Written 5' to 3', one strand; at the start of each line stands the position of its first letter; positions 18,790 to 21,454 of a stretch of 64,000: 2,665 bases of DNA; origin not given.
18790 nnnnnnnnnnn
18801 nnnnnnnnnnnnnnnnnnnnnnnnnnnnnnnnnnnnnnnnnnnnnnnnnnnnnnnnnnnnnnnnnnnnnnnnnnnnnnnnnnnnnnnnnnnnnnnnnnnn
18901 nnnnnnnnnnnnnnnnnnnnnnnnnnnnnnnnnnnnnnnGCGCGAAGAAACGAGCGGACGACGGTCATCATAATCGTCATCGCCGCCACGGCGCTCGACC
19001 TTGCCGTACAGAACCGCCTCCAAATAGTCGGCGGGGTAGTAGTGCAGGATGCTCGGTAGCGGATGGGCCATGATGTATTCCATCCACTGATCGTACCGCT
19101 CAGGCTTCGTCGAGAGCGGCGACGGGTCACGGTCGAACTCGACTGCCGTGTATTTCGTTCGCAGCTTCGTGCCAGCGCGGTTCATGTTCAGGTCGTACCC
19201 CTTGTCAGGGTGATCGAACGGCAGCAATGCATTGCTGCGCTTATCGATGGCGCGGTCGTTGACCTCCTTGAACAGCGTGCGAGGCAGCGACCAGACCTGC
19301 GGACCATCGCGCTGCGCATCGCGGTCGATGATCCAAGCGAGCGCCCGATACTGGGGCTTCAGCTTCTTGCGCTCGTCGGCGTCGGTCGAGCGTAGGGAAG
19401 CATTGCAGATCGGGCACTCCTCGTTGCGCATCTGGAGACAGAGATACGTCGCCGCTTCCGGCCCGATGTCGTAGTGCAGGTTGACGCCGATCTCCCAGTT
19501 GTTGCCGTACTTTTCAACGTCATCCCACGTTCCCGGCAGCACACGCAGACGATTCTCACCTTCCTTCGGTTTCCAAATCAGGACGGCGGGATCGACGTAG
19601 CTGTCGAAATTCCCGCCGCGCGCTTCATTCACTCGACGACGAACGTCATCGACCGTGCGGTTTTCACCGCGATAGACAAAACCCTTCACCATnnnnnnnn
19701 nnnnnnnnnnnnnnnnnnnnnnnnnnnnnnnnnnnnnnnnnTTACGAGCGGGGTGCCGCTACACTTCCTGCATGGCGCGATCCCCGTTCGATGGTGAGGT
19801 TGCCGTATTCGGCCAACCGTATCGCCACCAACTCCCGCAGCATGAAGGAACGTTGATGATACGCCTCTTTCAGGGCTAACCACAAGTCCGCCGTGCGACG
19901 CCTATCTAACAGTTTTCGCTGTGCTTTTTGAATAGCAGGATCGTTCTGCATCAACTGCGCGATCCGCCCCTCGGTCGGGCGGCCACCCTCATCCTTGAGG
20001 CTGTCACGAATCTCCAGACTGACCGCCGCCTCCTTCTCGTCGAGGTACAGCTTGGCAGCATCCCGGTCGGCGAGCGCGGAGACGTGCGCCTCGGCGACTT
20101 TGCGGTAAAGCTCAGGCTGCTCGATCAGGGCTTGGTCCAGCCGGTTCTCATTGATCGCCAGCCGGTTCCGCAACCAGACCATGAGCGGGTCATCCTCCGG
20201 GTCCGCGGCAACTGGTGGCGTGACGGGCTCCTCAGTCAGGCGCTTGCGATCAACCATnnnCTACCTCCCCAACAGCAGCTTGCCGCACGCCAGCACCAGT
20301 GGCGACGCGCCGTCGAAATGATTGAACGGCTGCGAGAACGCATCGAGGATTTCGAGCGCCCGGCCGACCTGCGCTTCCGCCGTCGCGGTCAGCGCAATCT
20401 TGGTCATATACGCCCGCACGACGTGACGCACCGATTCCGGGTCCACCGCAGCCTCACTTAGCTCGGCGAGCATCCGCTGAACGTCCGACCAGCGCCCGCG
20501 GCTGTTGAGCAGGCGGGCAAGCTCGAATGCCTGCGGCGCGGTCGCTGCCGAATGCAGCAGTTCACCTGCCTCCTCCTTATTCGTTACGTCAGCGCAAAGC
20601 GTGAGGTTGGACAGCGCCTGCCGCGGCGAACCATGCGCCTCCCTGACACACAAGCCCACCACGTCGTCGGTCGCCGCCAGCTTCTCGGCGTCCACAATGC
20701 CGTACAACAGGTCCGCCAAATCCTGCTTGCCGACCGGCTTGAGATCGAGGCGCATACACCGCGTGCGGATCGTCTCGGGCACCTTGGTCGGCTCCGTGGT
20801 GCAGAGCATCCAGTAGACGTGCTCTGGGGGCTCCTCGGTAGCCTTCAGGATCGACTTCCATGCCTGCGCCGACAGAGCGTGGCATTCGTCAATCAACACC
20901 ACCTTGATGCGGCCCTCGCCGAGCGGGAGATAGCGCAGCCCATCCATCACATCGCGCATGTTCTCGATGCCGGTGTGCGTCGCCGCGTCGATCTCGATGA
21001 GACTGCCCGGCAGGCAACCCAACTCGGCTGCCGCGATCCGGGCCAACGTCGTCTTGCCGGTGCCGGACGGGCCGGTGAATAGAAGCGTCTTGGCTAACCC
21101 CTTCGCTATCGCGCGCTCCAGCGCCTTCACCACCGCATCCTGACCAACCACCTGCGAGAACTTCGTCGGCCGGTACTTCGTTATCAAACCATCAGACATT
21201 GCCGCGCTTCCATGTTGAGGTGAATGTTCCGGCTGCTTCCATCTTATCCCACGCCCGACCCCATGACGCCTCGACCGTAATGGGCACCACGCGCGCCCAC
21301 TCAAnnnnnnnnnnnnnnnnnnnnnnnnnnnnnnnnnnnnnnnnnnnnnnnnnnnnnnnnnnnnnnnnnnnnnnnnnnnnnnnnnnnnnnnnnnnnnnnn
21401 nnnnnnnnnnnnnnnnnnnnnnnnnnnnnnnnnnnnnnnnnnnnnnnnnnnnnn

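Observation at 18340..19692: Replication-module protein with ~12 tandem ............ repeats appended to a Zn-binding globular domain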

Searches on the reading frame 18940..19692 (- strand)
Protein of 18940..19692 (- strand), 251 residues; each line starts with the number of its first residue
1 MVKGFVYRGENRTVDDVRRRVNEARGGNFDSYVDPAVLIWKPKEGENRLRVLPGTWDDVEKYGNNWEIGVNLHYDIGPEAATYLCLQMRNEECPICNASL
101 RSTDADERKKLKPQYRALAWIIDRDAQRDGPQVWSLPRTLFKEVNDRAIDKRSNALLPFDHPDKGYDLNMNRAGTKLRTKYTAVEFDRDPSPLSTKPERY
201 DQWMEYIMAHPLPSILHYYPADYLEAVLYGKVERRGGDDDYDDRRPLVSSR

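Call 8: search_solved_structures(query=window:18940-19692:-, max_evalue=10, show_alignments=2)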
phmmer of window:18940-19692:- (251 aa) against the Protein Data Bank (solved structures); distinct sequences matched with E-value up to 10: 7.
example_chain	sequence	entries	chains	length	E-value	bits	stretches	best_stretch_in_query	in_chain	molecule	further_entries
2h3k_A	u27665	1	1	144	0.08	15.7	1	20-90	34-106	Haptoglobin-binding surface anchored protein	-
4wjg_D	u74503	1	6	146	0.082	15.7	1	20-90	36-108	Iron-regulated surface determinant protein H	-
3ovu_B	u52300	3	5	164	0.11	15.2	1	20-90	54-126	Iron-regulated surface determinant protein H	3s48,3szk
7zv6_B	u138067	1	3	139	0.85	12.4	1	36-70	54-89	Protein 2A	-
2dxp_A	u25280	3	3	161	1.1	12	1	25-64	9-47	Sulfolobus solfataricus protein tyrosine phosphatase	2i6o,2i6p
2i6i_A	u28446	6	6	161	1.1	12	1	25-64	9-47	Sulfolobus solfataricus protein tyrosine phosphatase | protein tyrosine phosphatase | SsoPTP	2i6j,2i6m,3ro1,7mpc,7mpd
7zv1_A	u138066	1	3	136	1.6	11.5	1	36-70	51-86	Protein 2A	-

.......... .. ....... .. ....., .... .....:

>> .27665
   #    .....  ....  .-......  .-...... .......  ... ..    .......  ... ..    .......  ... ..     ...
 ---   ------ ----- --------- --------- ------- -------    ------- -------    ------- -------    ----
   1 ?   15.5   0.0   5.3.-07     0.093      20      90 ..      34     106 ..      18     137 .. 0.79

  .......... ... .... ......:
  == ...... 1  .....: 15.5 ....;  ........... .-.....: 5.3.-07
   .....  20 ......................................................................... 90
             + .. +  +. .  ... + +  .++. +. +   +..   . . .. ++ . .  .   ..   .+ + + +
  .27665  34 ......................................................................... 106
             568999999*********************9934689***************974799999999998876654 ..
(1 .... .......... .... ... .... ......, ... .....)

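Call 14: search_solved_structures(query=A1, max_evalue=1, show_alignments=2)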
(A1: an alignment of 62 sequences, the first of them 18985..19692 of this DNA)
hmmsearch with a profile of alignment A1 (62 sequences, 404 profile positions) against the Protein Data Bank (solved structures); distinct sequences matched with E-value up to 1: 5.
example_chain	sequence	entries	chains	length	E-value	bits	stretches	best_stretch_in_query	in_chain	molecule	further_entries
7ue2_A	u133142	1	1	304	2.3e-05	26.8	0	93-130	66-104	RPB_PLP3_R6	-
5gyl_A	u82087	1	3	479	0.0087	18.3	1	243-288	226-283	legumin-like protein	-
3ksc_A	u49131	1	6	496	0.0097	18.1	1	243-302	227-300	LegA class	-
9ijj_A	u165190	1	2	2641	0.21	13.8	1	236-325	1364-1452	Cilia and flagella associated protein 46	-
4oxp_A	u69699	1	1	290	0.49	12.5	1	239-287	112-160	Ribonuclease E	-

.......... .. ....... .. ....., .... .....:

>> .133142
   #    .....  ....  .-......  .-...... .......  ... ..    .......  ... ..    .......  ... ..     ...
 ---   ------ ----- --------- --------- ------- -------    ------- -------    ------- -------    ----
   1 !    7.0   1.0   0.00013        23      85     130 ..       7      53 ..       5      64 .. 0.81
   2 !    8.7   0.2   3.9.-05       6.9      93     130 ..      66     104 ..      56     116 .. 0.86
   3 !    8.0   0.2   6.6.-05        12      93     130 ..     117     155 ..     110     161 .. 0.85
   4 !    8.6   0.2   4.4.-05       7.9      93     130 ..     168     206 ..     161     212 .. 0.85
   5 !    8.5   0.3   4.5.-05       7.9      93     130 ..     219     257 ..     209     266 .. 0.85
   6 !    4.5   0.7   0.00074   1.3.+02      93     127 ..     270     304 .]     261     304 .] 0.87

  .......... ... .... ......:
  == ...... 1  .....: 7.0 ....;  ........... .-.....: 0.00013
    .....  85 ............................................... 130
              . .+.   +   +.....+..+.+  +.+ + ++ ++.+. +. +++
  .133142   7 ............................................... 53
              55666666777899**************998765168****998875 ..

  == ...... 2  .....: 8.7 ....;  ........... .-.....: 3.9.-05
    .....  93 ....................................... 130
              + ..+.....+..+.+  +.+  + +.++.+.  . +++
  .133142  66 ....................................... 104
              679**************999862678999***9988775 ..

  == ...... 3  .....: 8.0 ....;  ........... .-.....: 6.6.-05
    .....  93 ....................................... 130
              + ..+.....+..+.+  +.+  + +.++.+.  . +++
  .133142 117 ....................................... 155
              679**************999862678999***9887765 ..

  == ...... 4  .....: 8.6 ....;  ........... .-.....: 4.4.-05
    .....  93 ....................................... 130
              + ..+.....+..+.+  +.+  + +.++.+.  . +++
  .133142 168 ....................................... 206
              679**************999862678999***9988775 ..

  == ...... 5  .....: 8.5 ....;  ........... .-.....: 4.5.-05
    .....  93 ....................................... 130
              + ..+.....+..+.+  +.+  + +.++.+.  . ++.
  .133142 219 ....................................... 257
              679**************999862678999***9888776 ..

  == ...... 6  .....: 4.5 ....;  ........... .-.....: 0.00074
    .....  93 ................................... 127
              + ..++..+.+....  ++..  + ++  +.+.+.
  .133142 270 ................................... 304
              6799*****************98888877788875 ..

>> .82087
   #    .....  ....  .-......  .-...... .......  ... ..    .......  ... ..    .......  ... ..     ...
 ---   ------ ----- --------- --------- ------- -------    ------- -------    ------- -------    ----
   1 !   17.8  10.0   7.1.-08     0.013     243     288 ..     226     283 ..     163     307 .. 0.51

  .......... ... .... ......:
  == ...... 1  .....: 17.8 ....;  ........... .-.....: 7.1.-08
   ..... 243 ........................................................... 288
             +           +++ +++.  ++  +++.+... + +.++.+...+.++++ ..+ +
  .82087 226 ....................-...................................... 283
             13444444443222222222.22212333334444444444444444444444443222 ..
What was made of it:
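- Sequence and profile searches of PDB sequences did not reach gp32 (calls 8, 14), so the assignment rests on fold, on profile alignment and on transitive homology.
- Tried and rejected: phmmer of the N-terminal domain, and a family profile, against PDB sequences found no gp32 match, only chance or low-complexity hits (calls 8, 14).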

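Call 20: predict_structure(alignment_id=A1)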
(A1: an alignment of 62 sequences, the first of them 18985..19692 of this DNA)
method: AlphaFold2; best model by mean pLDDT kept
length: 236 residues; sequences in the alignment: 62
mean_pLDDT: 91.1   pTM: 0.83
mean pLDDT of the five models: 91.1, 90.4, 90.0, 88.5, 85.9
residues with pLDDT >= 90: 188; 70-90: 29; 50-70: 16; < 50: 3
segments of 3 or more residues with pLDDT < 50: none
pLDDT, mean of each block of 10 residues (from residue 1): 68 71 61 95 97 90 88 94 96 98 97 97 97 97 95 94 95 94 97 95 96 97 96 74
secondary structure, 60 per line:
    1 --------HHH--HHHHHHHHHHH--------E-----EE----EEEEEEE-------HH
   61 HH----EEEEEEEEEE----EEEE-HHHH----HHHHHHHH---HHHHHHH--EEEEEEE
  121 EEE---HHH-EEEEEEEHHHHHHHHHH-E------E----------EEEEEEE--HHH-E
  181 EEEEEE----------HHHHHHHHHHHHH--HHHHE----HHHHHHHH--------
elements in order: H14-24 E45-51 H59-62 E67-76 E81-84 H86-89 H94-101 H105-111 E114-123 E131-137 H138-147 E167-173 E180-186 H197-209 H212-215 H221-228
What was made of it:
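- On T4 gp32-type SSB (PF08804): The AF2 model has pLDDT 91 (call 20).
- The AF2 core model has pLDDT 91 (call 20).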

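Call 23: fold_search(model_id=the predicted structure, library=pdb)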
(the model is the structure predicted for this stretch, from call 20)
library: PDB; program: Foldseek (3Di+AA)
matches with E <= 10: 312; with E <= 0.001: 6
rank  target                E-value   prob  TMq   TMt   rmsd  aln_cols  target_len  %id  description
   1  2a1k_A                8.1e-09  1.00  0.56  0.61   5.1       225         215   16  RB69 single-stranded DNA binding protein core domain (released 2006-05-09)
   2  2a1k_B                1.4e-08  1.00  0.55  0.60   5.1       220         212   15  RB69 single-stranded DNA binding protein core domain (released 2006-05-09)
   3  8gme_B                2.3e-07  1.00  0.51  0.51   4.2       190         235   16  Crystal structure of the gp32-Dda-dT17 complex (released 2023-06-28)
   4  8gme_A                2.5e-07  1.00  0.57  0.55   4.6       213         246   15  Crystal structure of the gp32-Dda-dT17 complex (released 2023-06-28)
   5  1gpc                  3.0e-07  1.00  0.55  0.59   3.9       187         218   16  CORE GP32, DNA-BINDING PROTEIN (released 1995-10-15)
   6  2atq_B                1.7e-06  1.00  0.59  0.65   4.6       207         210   15  RB69 single-stranded DNA binding protein-DNA polymerase fusion (released 2006-05-09)
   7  9teh_I                1.8e-01  0.11  0.19  0.20  12.9       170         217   12  PhiC31 excisive synapse; attL x attL with an integraseS12A-RDF protein fusion (released 2026-02-11)
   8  8s4s_A                3.4e-01  0.10  0.18  0.27  12.3       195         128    8  PrgE from plasmid pCF10 (released 2024-05-29)
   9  4gop_C                3.6e-01  0.07  0.16  0.11  15.0       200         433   10  Structure and Conformational Change of a Replication Protein A Heterotrimer Bound to ssDNA (released 2012-11-28)
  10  9mj5_C                4.1e-01  0.07  0.18  0.21  15.4       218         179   10  Catalytic domain of human DNA polymerase alpha in complex with DNA and RPA (released 2025-02-19)
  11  7xre_C                4.3e-01  0.02  0.12  0.09  18.4       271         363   10  Crystal structure of DgpA (released 2023-02-15)
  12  3rt0_D                5.5e-01  0.04  0.14  0.20  17.3       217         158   10  Crystal structure of PYL10-HAB1 complex in the absence of abscisic acid (ABA) (released 2011-06-22)
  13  3tw7_B                6.2e-01  0.02  0.12  0.04  20.0       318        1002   11  Structure of Rhizobium etli pyruvate carboxylase T882A crystallized without acetyl coenzyme-A (released 2011-10-12)
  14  3tw6_D                6.9e-01  0.02  0.10  0.04  20.2       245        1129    9  Structure of Rhizobium etli pyruvate carboxylase T882A with the allosteric activator, acetyl coenzyme-A (released 2011-10-19)
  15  5yya                  7.4e-01  0.03  0.11  0.15  16.2       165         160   13  Crystal structure of Tandem Tudor Domain of human UHRF1 (released 2018-12-12)
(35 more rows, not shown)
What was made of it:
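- On T4 gp32-type SSB (PF08804): The top six Foldseek PDB hits are all gp32 at probability 1.00 (call 23).
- Foldseek hits in the PDB are exclusively gp32 (E down to 8e-9, call 23).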

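Call 36: search_protein_representatives(protein=window:18985-19692:-)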
Query: 236 residues. Proteins with E-value up to 0.001 (for the whole library): 1897; up to 1e-10: 1074; up to 1e-30: 573. The best 150 are listed.
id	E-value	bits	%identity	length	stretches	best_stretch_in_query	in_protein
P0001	1.3e-161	552.2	100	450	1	1-236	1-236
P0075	2.9e-79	282.5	54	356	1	4-234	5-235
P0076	5.4e-73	262.0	49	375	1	1-234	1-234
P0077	3.2e-71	256.2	49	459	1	4-235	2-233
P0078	1.8e-70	253.7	48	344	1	5-235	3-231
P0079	3.6e-69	249.5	49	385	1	3-235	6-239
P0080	4.9e-69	249.1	49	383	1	3-231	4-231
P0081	4.3e-68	246.0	47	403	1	5-230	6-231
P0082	5.8e-68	245.5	46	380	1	5-234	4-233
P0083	2.9e-66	240.0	46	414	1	4-231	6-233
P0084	3.0e-65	236.6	49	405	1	4-234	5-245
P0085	3.2e-65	236.5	47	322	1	1-231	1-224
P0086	5.5e-65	235.8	45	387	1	5-231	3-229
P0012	2.2e-63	230.5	46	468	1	3-231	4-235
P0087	4.7e-63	229.5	46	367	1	4-234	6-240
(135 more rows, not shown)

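Call 64: fold_search(model_id=the predicted structure, library=viral)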
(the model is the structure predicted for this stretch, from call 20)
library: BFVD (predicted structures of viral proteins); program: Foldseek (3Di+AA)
matches with E <= 10: 436; with E <= 0.001: 60
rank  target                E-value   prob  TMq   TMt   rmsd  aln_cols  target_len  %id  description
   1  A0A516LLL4            1.7e-14  1.00  0.70  0.44   5.1       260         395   22  (no name in the UniProt tables at hand)
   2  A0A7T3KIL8            6.8e-12  1.00  0.66  0.48   5.9       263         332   17  (no name in the UniProt tables at hand)
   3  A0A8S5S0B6            1.2e-11  1.00  0.59  0.44  10.4       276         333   19  SsDNA-binding protein [Myoviridae sp. ctNQV2]
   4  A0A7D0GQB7            3.8e-11  1.00  0.59  0.44  10.0       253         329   20  (no name in the UniProt tables at hand)
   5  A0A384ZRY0            2.3e-10  1.00  0.51  0.36   9.9       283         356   16  Single-stranded DNA-binding protein [Vibrio phage YC]
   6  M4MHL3                4.7e-10  1.00  0.56  0.36   6.4       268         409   13  (no name in the UniProt tables at hand)
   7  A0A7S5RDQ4            5.3e-10  1.00  0.54  0.41   8.3       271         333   14  (no name in the UniProt tables at hand)
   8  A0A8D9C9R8            4.4e-09  1.00  0.54  0.42   8.5       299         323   11  Single-stranded DNA-binding protein [uncultured marine phage]
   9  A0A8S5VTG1            4.7e-09  1.00  0.56  0.38   9.1       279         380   11  Single-stranded DNA-binding protein [Ackermannviridae sp.]
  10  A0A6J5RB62            4.7e-09  1.00  0.51  0.37   8.0       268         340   15  Single-stranded DNA-binding protein [uncultured Caudovirales phage]
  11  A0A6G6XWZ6            6.0e-09  1.00  0.62  0.48   8.2       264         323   13  (no name in the UniProt tables at hand)
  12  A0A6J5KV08            7.1e-09  1.00  0.57  0.42   7.1       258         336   16  Uncharacterized protein [uncultured Caudovirales phage]
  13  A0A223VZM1            1.1e-08  1.00  0.55  0.41   7.8       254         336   15  Single-stranded DNA-binding protein [Agrobacterium phage Atu_ph04]
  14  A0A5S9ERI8            1.4e-08  1.00  0.56  0.41   9.4       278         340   14  Single-stranded DNA-binding protein [Tenacibaculum phage PTm1]
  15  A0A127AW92            1.4e-08  1.00  0.50  0.27  12.6       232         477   14  Uncharacterized protein [Bacillus phage SP-15]
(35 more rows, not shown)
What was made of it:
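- BFVD neighbours are annotated SSBs (call 64). One structural neighbour in BFVD is annotated 'Rho termination factor, N-terminal', a helix-extension-helix type of nucleic-acid-binding module (call 64).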

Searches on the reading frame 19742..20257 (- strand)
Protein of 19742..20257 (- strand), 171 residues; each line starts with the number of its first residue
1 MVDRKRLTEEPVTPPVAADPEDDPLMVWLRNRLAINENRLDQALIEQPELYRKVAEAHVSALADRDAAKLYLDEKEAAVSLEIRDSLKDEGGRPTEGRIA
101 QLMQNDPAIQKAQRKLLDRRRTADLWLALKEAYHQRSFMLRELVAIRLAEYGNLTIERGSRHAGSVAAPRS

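Call 3: search_protein_families(library=pfam, proteins=[window:19742-20257:-], max_evalue=1)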
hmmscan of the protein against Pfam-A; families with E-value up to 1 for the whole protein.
window:19742-20257:- (171 aa): 0 families

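Call 4: search_protein_families(library=phrogs, proteins=[window:19742-20257:-], max_evalue=0.1)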
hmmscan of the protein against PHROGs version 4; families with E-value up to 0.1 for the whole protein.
window:19742-20257:- (171 aa): 4 families
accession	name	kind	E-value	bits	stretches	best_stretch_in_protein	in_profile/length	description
phrog_1069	-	unknown function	1.8e-16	61.3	1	29-145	283-399/425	-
phrog_2058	-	unknown function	1.2e-11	45.7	1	30-154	25-149/158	-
phrog_9245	-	unknown function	0.0036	17.6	1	33-113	217-297/368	-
phrog_231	-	DNA, RNA and nucleotide metabolism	0.013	16.7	1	25-152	7-141/142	UvsY-like recombination mediator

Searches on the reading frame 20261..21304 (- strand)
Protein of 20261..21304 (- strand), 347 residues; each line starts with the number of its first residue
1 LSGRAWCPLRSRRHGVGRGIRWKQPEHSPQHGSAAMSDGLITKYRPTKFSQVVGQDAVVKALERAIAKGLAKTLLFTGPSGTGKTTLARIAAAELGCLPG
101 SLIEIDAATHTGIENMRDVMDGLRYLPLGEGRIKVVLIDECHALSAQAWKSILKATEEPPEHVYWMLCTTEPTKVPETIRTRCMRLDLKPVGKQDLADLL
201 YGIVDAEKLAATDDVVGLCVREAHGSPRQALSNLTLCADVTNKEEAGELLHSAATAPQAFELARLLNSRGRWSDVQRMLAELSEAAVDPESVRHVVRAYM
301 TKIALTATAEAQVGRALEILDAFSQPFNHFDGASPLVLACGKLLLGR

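Call 3: search_protein_families(library=pfam, proteins=[window:20261-21304:-], max_evalue=1)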
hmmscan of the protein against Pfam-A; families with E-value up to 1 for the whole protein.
window:20261-21304:- (347 aa): 34 families (the best 25 are shown)
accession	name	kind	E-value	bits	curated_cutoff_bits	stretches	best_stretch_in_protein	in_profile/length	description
PF13177.12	DNA_pol3_delta2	-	8.2e-21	75.1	27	2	109-191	79-160/161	DNA polymerase III, delta subunit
PF00004.35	AAA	-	7.2e-12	46.3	21.2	1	74-185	1-125/131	ATPase family associated with various cellular activities (AAA)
PF05496.18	RuvB_N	-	4.7e-08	33.4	27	1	45-157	2-109/159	Holliday junction DNA helicase RuvB P-loop domain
PF04851.21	ResIII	-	3.1e-06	27.6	22.5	1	128-157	121-151/164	Type III restriction enzyme, res subunit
PF13401.12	AAA_22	-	9.5e-06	26.4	27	1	72-108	6-42/130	AAA domain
PF01078.27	Mg_chelatase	-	9.6e-05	22.3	20.3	1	49-92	2-43/207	Magnesium chelatase, subunit ChlI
PF13238.12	AAA_18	-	0.00034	21.5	29.4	1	75-119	2-31/128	AAA domain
PF13479.12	AAA_24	-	0.0005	20.4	27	1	72-157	3-89/195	AAA domain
PF13191.12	AAA_16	-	0.00073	20.5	32.6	1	52-95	2-48/167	AAA ATPase domain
PF03215.21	Rad17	-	0.0051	17.2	23.8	1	42-96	11-70/186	Rad17 P-loop domain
PF00270.35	DEAD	-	0.0051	17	26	0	64-93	6-36/167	DEAD/DEAH box helicase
PF13671.12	AAA_33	-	0.0059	17.4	27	1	75-177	3-99/143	AAA domain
PF02367.23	TsaE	-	0.0071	16.7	26.6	1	62-97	10-47/128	Threonylcarbamoyl adenosine biosynthesis protein TsaE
PF05673.19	DUF815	-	0.0085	15.7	23.8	1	42-124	20-103/249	Protein of unknown function (DUF815)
PF00005.33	ABC_tran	-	0.0095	17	25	1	72-104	12-45/137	ABC transporter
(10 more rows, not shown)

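Call 4: search_protein_families(library=phrogs, proteins=[window:20261-21304:-], max_evalue=0.1)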
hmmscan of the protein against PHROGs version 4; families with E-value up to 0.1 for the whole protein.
window:20261-21304:- (347 aa): 19 families
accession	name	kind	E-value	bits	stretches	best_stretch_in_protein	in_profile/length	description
phrog_5846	-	DNA, RNA and nucleotide metabolism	5.7e-75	253.9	1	39-319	5-285/380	clamp loader of DNA polymerase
phrog_168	-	DNA, RNA and nucleotide metabolism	3.6e-28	100.2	1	40-251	11-223/314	clamp loader of DNA polymerase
phrog_11838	-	DNA, RNA and nucleotide metabolism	1.4e-20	74.9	1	41-241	8-209/420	clamp loader of DNA polymerase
phrog_22983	-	unknown function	9.3e-09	36.2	1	111-217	18-127/324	-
phrog_7998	-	unknown function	4.7e-07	30.3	1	51-124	18-95/339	-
phrog_296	-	integration and excision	1.2e-06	28.5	1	52-148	306-404/626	DNA transposition protein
phrog_4871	-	other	2.6e-05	23.9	1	50-106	466-531/764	ATP-dependent protease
phrog_10401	-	other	7.4e-05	22.6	1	61-97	450-486/667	ATPase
phrog_3757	-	unknown function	0.00017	22.2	1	51-107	107-161/367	-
phrog_325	-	DNA, RNA and nucleotide metabolism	0.00065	19.1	1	37-96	457-515/986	Dda-like helicase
phrog_7485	-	unknown function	0.0065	16.5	1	72-94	228-250/430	-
phrog_50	-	DNA, RNA and nucleotide metabolism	0.0068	16.5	1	69-95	367-393/570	DnaC-like helicase loader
phrog_293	-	moron, auxiliary metabolic gene and host takeover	0.01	14.8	1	72-95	164-187/1058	ABC transporter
phrog_170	-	other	0.029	14.8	1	55-93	80-112/323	PhoH-like phosphate starvation-inducible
phrog_761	-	other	0.046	14.3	1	71-96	19-44/362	thymidylate kinase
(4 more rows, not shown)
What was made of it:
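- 20261..21304 (-): Clamp-loader ATPase. The listed TTG start overlaps PolA, so the true start is probably internal. Pfam DNA_pol3_delta2 E 8e-21 and PHROG 5846 'clamp loader' E 6e-75 (calls 3, 4).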
